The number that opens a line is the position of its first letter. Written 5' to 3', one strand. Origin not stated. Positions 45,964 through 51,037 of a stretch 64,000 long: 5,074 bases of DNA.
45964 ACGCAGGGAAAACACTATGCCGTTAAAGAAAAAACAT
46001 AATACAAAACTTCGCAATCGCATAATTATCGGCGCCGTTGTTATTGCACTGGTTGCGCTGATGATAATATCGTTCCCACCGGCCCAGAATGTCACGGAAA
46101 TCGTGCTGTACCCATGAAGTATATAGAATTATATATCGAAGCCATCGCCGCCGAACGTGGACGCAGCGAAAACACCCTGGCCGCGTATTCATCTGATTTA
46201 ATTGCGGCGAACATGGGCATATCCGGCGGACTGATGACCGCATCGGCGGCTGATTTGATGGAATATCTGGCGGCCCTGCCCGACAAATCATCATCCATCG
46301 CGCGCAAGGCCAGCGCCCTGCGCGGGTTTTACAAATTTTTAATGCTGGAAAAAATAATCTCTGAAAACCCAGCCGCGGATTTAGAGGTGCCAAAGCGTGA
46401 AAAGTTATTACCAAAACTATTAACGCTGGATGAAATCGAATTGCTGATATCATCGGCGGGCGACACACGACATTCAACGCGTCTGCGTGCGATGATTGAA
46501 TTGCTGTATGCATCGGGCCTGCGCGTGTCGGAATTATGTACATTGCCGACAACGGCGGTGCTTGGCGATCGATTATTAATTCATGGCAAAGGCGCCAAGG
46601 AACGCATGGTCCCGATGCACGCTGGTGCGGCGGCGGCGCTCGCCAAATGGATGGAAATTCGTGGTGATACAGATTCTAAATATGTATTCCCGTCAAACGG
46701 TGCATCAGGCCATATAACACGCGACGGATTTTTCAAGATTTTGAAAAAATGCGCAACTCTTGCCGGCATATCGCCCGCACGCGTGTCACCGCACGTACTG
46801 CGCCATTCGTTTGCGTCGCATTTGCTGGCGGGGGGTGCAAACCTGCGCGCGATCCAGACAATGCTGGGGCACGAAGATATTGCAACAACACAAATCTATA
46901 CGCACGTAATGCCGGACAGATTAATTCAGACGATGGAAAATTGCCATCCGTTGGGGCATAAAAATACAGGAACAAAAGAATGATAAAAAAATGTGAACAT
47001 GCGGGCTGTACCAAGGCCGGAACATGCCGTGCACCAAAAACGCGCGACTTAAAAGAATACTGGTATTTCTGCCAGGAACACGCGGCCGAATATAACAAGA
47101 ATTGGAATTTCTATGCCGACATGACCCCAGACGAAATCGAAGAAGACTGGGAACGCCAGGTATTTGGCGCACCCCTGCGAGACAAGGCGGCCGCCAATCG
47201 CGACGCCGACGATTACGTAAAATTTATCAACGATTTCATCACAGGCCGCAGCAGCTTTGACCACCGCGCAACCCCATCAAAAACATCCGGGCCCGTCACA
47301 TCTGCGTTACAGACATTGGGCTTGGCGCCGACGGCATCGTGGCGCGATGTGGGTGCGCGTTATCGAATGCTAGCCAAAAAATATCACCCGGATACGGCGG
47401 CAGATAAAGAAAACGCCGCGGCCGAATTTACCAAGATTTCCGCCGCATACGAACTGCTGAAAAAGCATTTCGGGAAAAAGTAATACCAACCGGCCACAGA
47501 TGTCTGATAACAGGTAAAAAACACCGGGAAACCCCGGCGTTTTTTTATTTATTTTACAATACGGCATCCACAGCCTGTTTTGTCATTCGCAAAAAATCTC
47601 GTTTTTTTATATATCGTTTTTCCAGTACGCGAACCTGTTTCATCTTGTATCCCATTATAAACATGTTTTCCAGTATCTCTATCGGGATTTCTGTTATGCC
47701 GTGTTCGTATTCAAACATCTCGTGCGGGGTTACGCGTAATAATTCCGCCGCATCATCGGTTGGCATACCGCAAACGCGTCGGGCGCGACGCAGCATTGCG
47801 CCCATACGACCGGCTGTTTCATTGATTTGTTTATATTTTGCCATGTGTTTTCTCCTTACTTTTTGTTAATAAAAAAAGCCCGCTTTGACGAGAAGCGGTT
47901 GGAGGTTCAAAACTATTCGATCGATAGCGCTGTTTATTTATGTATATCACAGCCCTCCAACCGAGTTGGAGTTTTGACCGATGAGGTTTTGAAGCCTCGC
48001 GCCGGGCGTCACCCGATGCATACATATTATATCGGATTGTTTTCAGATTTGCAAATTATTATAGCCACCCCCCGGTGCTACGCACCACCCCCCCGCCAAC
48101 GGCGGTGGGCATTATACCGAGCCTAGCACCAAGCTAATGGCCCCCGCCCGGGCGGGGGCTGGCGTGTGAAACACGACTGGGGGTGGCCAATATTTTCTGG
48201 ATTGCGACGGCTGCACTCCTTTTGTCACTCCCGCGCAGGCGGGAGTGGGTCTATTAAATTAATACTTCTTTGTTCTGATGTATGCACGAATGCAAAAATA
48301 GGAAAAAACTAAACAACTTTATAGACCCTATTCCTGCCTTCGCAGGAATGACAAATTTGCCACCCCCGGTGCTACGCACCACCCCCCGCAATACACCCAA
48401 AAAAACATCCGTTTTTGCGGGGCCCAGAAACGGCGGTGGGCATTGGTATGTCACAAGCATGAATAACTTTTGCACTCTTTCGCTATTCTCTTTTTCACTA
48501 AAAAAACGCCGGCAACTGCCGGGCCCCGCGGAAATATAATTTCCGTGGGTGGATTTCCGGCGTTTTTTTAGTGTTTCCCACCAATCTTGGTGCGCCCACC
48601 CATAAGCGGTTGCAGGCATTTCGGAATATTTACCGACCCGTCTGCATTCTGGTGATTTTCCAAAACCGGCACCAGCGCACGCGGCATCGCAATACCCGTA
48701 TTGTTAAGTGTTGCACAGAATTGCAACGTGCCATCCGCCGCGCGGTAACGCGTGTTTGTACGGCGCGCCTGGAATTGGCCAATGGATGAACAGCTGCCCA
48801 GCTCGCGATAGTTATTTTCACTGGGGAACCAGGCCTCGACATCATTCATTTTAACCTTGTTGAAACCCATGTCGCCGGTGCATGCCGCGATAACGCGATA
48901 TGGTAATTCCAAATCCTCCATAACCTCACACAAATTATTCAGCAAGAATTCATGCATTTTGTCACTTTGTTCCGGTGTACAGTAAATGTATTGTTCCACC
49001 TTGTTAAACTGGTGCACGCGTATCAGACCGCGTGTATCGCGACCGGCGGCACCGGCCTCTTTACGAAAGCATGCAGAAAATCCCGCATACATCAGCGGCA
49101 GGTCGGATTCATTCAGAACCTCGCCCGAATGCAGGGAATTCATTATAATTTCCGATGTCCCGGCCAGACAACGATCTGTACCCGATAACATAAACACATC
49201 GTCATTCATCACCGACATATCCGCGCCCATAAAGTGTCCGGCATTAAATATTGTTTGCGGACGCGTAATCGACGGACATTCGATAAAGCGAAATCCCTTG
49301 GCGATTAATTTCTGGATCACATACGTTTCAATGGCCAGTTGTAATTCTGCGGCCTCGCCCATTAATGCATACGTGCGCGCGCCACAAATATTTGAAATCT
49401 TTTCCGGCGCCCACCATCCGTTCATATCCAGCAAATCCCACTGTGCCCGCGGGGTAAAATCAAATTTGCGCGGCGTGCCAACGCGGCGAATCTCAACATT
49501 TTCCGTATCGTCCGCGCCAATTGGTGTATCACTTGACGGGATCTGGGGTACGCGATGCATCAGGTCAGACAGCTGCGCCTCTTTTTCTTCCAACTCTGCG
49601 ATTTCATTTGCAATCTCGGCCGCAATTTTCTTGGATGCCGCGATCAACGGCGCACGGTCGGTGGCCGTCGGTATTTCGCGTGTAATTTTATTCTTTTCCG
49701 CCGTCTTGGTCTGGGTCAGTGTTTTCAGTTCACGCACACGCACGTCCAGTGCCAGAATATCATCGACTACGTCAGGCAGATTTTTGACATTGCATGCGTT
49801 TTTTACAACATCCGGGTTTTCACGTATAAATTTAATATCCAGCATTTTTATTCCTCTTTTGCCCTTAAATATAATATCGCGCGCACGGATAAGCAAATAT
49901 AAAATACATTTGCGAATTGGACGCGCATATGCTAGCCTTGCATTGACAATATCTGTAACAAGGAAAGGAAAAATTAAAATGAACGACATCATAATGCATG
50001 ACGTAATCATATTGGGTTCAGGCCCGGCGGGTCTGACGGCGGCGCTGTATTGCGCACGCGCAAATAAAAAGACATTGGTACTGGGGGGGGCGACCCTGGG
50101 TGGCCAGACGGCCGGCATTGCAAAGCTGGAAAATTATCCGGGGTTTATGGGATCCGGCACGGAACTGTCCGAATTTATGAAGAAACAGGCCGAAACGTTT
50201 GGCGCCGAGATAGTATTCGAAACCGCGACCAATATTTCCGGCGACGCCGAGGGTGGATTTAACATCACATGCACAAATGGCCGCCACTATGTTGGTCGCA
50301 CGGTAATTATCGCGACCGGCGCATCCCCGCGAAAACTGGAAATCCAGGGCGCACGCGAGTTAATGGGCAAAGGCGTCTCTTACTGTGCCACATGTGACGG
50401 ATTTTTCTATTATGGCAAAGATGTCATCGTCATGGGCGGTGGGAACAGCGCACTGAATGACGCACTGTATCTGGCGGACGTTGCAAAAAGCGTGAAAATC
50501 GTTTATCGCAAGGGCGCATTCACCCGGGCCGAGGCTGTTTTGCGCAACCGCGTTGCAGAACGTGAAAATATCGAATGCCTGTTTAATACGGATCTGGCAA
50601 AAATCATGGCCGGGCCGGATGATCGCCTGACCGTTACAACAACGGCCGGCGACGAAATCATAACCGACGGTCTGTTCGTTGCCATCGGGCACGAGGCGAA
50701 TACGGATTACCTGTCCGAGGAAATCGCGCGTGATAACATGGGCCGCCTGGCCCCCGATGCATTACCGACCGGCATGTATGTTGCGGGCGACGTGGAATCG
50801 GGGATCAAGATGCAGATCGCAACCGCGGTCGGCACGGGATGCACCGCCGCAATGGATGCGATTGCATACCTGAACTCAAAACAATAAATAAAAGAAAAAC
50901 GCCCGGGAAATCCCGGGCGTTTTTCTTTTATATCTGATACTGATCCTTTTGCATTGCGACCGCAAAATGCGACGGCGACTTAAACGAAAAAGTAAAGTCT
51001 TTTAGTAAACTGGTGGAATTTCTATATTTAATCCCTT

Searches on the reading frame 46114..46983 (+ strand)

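Call 73: search_protein_families(library=pfam, proteins=[window:46114-46983:+], max_evalue=0.001)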
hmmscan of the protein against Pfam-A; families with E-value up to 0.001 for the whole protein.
window:46114-46983:+ (289 aa): 2 families
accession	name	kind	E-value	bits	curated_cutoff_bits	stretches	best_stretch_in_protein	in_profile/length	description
PF00589.27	Phage_integrase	-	6.2e-42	143.7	27.1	1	102-266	2-169/172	Phage integrase family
PF02899.23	Phage_int_SAM_1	-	4.8e-14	52.8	22.3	1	4-80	1-83/83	Phage integrase, N-terminal SAM-like domain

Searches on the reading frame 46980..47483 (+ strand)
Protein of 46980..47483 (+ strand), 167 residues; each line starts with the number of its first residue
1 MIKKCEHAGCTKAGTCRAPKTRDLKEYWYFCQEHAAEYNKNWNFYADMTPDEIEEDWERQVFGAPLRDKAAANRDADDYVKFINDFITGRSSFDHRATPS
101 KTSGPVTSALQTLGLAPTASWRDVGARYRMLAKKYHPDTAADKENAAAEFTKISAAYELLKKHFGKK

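Call 73: search_protein_families(library=pfam, proteins=[window:46980-47483:+], max_evalue=0.001)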
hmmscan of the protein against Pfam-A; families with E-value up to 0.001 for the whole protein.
window:46980-47483:+ (167 aa): 1 family
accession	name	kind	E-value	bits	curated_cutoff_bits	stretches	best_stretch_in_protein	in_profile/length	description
PF00226.36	DnaJ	-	5.2e-13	49.3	27.8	1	111-162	4-55/63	DnaJ domain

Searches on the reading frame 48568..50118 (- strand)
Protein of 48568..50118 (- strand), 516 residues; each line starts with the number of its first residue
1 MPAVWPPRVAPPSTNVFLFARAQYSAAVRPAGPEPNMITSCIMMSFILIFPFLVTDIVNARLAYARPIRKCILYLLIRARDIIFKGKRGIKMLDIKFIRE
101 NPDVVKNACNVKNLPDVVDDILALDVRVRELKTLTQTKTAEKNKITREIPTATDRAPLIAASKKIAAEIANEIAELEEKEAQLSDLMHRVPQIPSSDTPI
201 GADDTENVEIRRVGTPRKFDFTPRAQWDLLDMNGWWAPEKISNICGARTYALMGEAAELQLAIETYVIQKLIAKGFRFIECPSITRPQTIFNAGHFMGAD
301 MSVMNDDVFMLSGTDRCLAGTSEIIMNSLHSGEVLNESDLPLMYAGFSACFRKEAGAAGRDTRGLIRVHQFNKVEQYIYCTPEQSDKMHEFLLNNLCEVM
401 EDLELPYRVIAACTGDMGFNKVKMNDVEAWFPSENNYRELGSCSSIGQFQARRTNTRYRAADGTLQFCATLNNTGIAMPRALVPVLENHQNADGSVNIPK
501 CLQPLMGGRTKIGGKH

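Call 73: search_protein_families(library=pfam, proteins=[window:48568-50118:-], max_evalue=0.001)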
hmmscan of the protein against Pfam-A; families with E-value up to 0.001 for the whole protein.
window:48568-50118:- (516 aa): 2 families
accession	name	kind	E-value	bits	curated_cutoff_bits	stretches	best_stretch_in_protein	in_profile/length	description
PF00587.30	tRNA-synt_2b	-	4.1e-32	112.1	29.3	1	316-489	11-179/179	tRNA synthetase class II core domain (G, H, P, S and T)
PF02403.27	Seryl_tRNA_N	-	5.5e-19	68.8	28.2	1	92-194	1-108/108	Seryl-tRNA synthetase N-terminal domain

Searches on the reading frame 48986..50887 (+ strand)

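Call 73: search_protein_families(library=pfam, proteins=[window:48986-50887:+], max_evalue=0.001)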
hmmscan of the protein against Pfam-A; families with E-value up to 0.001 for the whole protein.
window:48986-50887:+ (633 aa): 9 families
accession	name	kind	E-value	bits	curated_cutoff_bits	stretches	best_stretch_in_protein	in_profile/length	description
PF07992.20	Pyr_redox_2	-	3.6e-36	125.5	26.1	1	338-618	1-291/291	Pyridine nucleotide-disulphide oxidoreductase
PF13738.12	Pyr_redox_3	-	6.9e-21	75.2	30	1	391-587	80-286/305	Pyridine nucleotide-disulphide oxidoreductase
PF00070.33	Pyr_redox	-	1.7e-08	35.3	22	1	480-553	2-80/82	Pyridine nucleotide-disulphide oxidoreductase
PF01946.23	Thi4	-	7.4e-08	32.3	26.2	1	325-373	5-61/235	Thi4 family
PF03486.20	HI0933_like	-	4.7e-07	29.9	50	0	338-368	1-31/244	HI0933-like protein Rossmann domain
PF12831.13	FAD_oxidored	-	3.3e-05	23.8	27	1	339-376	1-39/416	FAD dependent oxidoreductase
PF01266.30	DAO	-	4.2e-05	23.7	27.9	0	339-377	1-41/353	FAD dependent oxidoreductase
PF00890.30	FAD_binding_2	-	5e-05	23.1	20.4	1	339-375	1-38/414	FAD binding domain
PF13450.12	NAD_binding_8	-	0.00057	20.6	21.9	0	342-377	1-37/68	NAD(P)-binding Rossmann-like domain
